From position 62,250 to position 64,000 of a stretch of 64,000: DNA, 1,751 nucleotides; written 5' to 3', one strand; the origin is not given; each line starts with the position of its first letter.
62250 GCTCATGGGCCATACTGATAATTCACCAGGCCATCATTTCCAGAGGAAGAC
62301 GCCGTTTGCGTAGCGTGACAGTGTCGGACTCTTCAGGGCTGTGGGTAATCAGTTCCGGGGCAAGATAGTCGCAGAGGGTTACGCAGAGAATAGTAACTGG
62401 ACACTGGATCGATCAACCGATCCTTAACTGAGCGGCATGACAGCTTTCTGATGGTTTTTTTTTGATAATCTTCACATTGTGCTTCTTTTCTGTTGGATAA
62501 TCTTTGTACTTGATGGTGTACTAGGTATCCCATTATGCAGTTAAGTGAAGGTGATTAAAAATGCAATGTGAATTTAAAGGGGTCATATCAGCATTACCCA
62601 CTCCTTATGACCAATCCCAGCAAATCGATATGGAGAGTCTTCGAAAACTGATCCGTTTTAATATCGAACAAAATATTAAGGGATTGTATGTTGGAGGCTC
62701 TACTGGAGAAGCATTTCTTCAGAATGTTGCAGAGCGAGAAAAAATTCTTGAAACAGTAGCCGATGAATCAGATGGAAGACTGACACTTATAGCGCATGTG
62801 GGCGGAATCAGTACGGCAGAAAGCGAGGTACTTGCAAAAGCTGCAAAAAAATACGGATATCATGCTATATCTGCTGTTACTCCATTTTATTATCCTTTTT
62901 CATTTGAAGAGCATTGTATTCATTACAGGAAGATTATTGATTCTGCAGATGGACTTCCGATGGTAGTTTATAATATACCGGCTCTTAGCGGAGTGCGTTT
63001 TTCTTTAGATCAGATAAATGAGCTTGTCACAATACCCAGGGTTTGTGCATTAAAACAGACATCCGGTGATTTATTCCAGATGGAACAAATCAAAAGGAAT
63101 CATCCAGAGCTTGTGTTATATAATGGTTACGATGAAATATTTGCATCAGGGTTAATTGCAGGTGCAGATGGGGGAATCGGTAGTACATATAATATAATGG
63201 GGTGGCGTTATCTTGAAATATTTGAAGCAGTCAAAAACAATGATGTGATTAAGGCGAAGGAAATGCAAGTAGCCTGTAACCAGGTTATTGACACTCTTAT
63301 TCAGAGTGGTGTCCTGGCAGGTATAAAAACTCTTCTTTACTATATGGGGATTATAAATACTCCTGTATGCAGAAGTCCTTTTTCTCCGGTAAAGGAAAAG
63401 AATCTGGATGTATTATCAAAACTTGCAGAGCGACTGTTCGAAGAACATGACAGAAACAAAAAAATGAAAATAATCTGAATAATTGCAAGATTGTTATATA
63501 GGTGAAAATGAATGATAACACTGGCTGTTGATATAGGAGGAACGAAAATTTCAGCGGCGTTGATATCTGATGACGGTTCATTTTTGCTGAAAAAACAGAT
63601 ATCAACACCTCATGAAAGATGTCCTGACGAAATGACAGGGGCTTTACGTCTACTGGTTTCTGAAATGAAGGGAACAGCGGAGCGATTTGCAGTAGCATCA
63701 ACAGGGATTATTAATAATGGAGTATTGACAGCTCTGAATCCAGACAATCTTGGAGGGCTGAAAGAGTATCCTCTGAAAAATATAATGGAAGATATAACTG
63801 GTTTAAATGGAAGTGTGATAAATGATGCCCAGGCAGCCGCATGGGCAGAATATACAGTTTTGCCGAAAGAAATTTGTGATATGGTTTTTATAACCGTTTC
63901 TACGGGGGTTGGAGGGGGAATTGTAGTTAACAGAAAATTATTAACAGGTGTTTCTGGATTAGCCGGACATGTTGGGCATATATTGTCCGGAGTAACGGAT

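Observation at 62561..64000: Accessory sialic-acid catabolism paralogs (nanA-like, nanK-like) at the edge of the island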

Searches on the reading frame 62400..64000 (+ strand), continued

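Call 42: find_related_loci(query=L001:22037-23506:+, collection=genome_contigs, flank=10000)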
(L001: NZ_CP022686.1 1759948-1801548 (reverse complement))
Query L001:22037-23506:+ (490 aa) in genome_contigs; peptide patterns used: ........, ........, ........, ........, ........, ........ (x = any residue, [..] = any of these).
60 stretches matched a pattern; 4 encode a relative of the query (tblastn E <= 1e-3); 4 distinct loci.
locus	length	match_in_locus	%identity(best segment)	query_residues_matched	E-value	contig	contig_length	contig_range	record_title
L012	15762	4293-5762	100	1-490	0e+0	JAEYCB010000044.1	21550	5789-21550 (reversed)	MAG: Bacillota bacterium isolate OH_HFB_105 k127_839810, whole genome shotgun sequence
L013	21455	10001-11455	90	1-486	0e+0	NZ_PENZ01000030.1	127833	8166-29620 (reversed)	Proteus faecis strain TJ1636 scaffold15, whole genome shotgun sequence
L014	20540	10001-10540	25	43-223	4e-5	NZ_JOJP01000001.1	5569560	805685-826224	Endozoicomonas elysicola strain DSM 22380 scaffold00001, whole genome shotgun sequence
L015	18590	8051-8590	25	43-223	9e-5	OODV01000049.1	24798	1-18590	uncultured Endozoicomonas sp. strain Endozoicomonas cretensis sp. genome assembly, contig: NODE_59_length_24798_cov_60.3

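Call 45: search_protein_families(library=ncbifam, proteins=[L013:1902-3353:-, L013:3705-5501:-, L013:5987-6919:+, L013:6916-8250:-, L013:17249-18196:+, L013:18841-20553:+, L013:4-1734:-], max_evalue=1e-10)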
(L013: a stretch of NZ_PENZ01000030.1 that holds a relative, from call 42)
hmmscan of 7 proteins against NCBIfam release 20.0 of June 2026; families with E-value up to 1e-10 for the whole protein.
L013:1902-3353:- (483 aa): 4 families
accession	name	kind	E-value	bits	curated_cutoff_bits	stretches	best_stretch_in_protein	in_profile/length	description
NF053766.1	ZapA_metallo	exception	1.5e-300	997.1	940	1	1-483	2-483/483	ZapA family metalloprotease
NF035945.1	Zn_serralysin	subfamily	1e-191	638.1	500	1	10-483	2-462/462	serralysin family metalloprotease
NF051884.1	ProteaseSapA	equivalog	3.6e-91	306.8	1200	1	34-368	21-359/644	protease SapA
NF046115.1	Ca_rpt_SMc04171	equivalog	3.9e-13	49.4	625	1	335-457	437-560/574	SMc04171 family calcium-binding repeat protein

L013:3705-5501:- (598 aa): 7 families
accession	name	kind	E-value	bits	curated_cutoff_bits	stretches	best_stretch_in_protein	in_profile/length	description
NF035945.1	Zn_serralysin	subfamily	4.5e-108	362.4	500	3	134-415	79-366/462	serralysin family metalloprotease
NF053766.1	ZapA_metallo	exception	3.8e-84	283.5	940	2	210-425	163-388/483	ZapA family metalloprotease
NF051884.1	ProteaseSapA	equivalog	1.1e-51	176.3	1200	1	216-415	158-369/644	protease SapA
NF033943.0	RTX_toxin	subfamily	1.7e-31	109.3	1000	1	367-568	668-873/930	RTX family hemolysin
NF033203.1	entero_EhxA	exception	1.9e-23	82.6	2000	1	354-563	689-896/997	enterohemolysin EhxA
NF046115.1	Ca_rpt_SMc04171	equivalog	2.5e-22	79.7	625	1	372-455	409-493/574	SMc04171 family calcium-binding repeat protein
NF050046.1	PueAB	exception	5.2e-16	58.2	670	0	369-424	488-543/616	polyurethane esterase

L013:5987-6919:+ (311 aa): 0 families

L013:6916-8250:- (444 aa): 19 families
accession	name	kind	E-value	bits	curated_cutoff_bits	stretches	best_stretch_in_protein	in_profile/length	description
NF006771.0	PRK09290.1-5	subfamily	7.9e-136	452.8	399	1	38-443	6-411/413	allantoate amidohydrolase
TIGR01879.1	hydantase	subfamily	2.5e-115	385.6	204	1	56-438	17-398/401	hydantoinase/carbamoylase family amidase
NF058540.1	Ncarbamyl_ErtE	equivalog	7.5e-114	380.5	520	1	37-441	9-414/418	N-carbamyl-l-glutamate amidohydrolase ErtE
NF006768.0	PRK09290.1-1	equivalog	2.1e-102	343.1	532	1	42-443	10-409/411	allantoate deiminase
NF006775.0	PRK09290.2-5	equivalog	4.4e-102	341.9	479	1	55-443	27-415/419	allantoate amidohydrolase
NF009527.0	PRK12891.1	subfamily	2.2e-96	323.5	461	1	41-439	11-418/426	Zn-dependent hydrolase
NF006769.0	PRK09290.1-3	subfamily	1.2e-94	317.4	452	1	58-438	31-408/417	allantoate amidohydrolase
TIGR03176.1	AllC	equivalog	1.2e-93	314.1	597.75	1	41-443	5-404/406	allantoate deiminase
NF009531.0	PRK12893.1-5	equivalog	1.3e-92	310.5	486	1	55-441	24-411/421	Zn-dependent hydrolase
NF006770.0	PRK09290.1-4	equivalog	2e-90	303.4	372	1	42-443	6-402/403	allantoate amidohydrolase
NF009529.0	PRK12893.1-2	equivalog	2.4e-86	290.1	508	1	49-442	18-408/411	Zn-dependent hydrolase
NF006772.0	PRK09290.2-1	subfamily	1.7e-83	280.8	424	1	31-443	7-417/430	allantoate amidohydrolase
NF006773.0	PRK09290.2-2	equivalog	8.8e-76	255.4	584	1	55-441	30-416/419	allantoate amidohydrolase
NF006774.0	PRK09290.2-4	equivalog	2.8e-64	217.5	897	1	54-437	28-411/427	allantoate amidohydrolase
NF010373.0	PRK13799.1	equivalog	1.1e-60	205.7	1087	1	75-443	219-588/591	unknown domain/N-carbamoyl-L-amino acid hydrolase fusion protein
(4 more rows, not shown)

L013:17249-18196:+ (316 aa): 0 families

L013:18841-20553:+ (571 aa): 0 families

L013:4-1734:- (577 aa): 171 families (the best 25 are shown)
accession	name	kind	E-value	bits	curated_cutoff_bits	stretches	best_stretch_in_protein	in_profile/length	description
TIGR01842.1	type_I_sec_PrtD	subfamily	4.1e-217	722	510.15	1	15-557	2-544/544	type I secretion system permease/ATPase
TIGR03375.1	type_I_sec_LssB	subfamily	3.3e-106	356.2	693.1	1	10-559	140-694/696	type I secretion system permease/ATPase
TIGR01846.1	type_I_sec_HlyB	subfamily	3.2e-74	250.5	725.55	1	11-553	132-678/694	type I secretion system permease/ATPase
TIGR01193.1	bacteriocin_ABC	subfamily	8.7e-65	219.5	523.85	1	9-551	146-693/708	peptide cleavage/export ABC transporter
TIGR03796.1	NHLM_micro_ABC1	equivalog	1.8e-58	198.4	853.3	1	22-545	156-690/710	NHLP family bacteriocin export ABC transporter peptidase/permease/ATPase subunit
TIGR02857.1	CydD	equivalog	1.3e-55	189.4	435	1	285-538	274-528/529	thiol reductant ABC exporter subunit CydD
TIGR02203.1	MsbA_lipidA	equivalog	2.1e-51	175.1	602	1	52-543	48-545/572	lipid A export permease/ATP-binding protein MsbA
TIGR02868.1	CydC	equivalog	4.4e-51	174.1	329.05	1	147-526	145-529/530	thiol reductant ABC exporter subunit CydC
TIGR03797.1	NHLM_micro_ABC2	equivalog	9.6e-51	173.1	709.4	1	13-552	130-670/686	NHLP bacteriocin export ABC transporter permease/ATPase subunit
TIGR00958.1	3a01208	subfamily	6.2e-50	170.2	874.6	1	238-549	384-696/711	antigen peptide transporter 2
NF008055.0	PRK10789.1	equivalog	1e-49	169.5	845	1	21-553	18-557/590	SmdA family multidrug ABC transporter permease/ATP-binding protein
TIGR02204.1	MsbA_rel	hypoth_equivalog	3.6e-49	167.9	780.4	1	45-555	44-563/576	ABC transporter, permease/ATP-binding protein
NF052233.1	CphA_assoc_ABC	equivalog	1.2e-47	162.8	880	1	248-554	424-730/766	cyanophycin metabolism-associated ABC transporter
NF045998.1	cleave_ABC_plasm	equivalog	2.5e-45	154.9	500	1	5-531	140-665/673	Mbov_0121 family peptidase domain-containing ABC transporter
NF045513.1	HepA_fam_ABC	equivalog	2.7e-44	151.6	725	1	60-543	97-585/610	heterocyst formation ABC transporter subunit HepA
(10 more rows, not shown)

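Call 66: search_protein_families(library=ncbifam, proteins=[L001:21113-21985:+, L001:22037-23506:+, L001:23513-24340:+, L001:24389-25096:+, L001:25112-26218:+, L001:26271-27203:+, L001:27245-27976:-, L001:28076-29059:+], max_evalue=1e-20)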
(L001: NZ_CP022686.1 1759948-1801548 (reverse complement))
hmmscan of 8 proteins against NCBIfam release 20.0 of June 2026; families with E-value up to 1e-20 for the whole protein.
L001:21113-21985:+ (291 aa): 5 families
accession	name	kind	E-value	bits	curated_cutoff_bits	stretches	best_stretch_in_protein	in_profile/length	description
NF003461.0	PRK05082.1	subfamily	4.9e-126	420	283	1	1-289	1-289/291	N-acetylmannosamine kinase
NF047821.1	NactlManKinNanK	equivalog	2.6e-115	384.9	450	1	1-287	1-287/288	N-acetylmannosamine kinase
TIGR00744.1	ROK_glcA_fam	subfamily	5.2e-34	117.9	260.35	1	4-282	1-304/318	ROK family glucokinase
NF045551.1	GK_Pyrobac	equivalog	3.8e-28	98.6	500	1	3-283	2-277/294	ATP-dependent glucokinase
NF007251.0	PRK09698.1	equivalog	5.8e-22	78.3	253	1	3-284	8-294/304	allose kinase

L001:22037-23506:+ (490 aa): 8 families
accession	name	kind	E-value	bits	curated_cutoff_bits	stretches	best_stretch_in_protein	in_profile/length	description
NF003024.0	PRK03893.1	subfamily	1.1e-249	829.3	604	1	3-488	3-488/497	sialate:H+ symport family MFS transporter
TIGR00891.1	2A0112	subfamily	6.5e-142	473.3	552.9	1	11-441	2-403/405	sialate:H+ symport family MFS transporter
NF008963.0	PRK12307.1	equivalog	1.4e-89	301.2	637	2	5-251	2-250/426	MFS transporter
TIGR00895.1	2A0115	subfamily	4e-55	187.4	418.55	1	13-426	9-397/398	aromatic acid/H+ symport family MFS transporter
TIGR00883.1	2A0106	subfamily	1e-37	130.1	443.45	1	29-239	1-239/400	metabolite/H+ symporter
NF008586.0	PRK11551.1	equivalog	1.2e-30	106.8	410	1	31-241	25-236/406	3-(3-hydroxy-phenyl)propionate transporter MhpT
NF053517.1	HbztTptrPcaK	equivalog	7.2e-22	78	770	0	13-428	11-402/437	4-hydroxybenzoate transporter PcaK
TIGR00893.1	2A0114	subfamily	7.4e-22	77.8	395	0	38-243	11-225/399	D-galactonate transporter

L001:23513-24340:+ (276 aa): 2 families
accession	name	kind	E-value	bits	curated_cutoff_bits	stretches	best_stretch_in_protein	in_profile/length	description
NF041902.1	pecacetest_PaeX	equivalog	3.1e-49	167.7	550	1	41-271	58-305/318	pectin acetylesterase PaeX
NF042968.1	AcxylEst_AxeA1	equivalog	1.3e-39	135.8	700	1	55-274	46-268/459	acetylxylan esterase AxeA1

L001:24389-25096:+ (236 aa): 1 family
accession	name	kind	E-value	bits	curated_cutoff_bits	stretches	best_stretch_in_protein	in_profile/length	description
NF007434.0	PRK09980.1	equivalog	1.4e-28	100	288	1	12-231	13-225/230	porin OmpL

L001:25112-26218:+ (369 aa): 3 families
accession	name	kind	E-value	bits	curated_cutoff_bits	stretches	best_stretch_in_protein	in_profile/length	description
NF010730.0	PRK14131.1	subfamily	1.7e-149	497.7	416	1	4-368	8-383/384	N-acetylneuraminate epimerase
TIGR03547.1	muta_rot_YjhT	subfamily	2.5e-143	477.4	256.35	1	23-360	1-345/346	YjhT family mutarotase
TIGR03548.1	mutarot_permut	subfamily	2e-46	158.6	243.2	1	22-236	106-319/323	cyclically-permuted mutarotase family protein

L001:26271-27203:+ (311 aa): 3 families
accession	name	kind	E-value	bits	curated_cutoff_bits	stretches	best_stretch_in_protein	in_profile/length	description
NF041902.1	pecacetest_PaeX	equivalog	1.5e-75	254.2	550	1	55-307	54-306/318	pectin acetylesterase PaeX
NF042968.1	AcxylEst_AxeA1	equivalog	5.5e-46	156.8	700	1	63-287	35-247/459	acetylxylan esterase AxeA1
NF052620.1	AryltfaseLP1002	equivalog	7.7e-33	113.9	300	1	78-287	34-236/265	lp_1002 family arylesterase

L001:27245-27976:- (244 aa): 3 families
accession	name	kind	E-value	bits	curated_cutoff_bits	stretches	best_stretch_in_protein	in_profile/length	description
NF003011.0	PRK03837.1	subfamily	2.1e-81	273.1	260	1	14-239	4-228/241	transcriptional regulator NanR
NF007741.0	PRK10421.1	equivalog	4e-26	91.9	311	1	20-237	4-226/262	transcriptional regulator LldR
NF007442.0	PRK09990.1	equivalog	4.9e-21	75.3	301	1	21-237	8-228/256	transcriptional regulator GlcC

L001:28076-29059:+ (328 aa): 0 families
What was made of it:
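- On N-acetylmannosamine kinase (NanK, ROK family): It scores 385 against 450 on the equivalog model NF047821 (call 66).
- On Pectin acetylesterase PaeX / BD-FAE carbohydrate esterases (Est1 and Est2, downstream of the window): The PaeX equivalog is not reached (168 and 254 against 550, call 66).
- Closest known: Dickeya pectin system. Same: PaeX is the best NCBIfam match of Est1 and Est2 (call 66).
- Checked: The full-length protein from genomes with identical sequence scores 420 bits against a cut-off of 283 (call 66).
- Est1 and Est2 score far below the PaeX cut-off (168 and 254 against 550, call 66).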
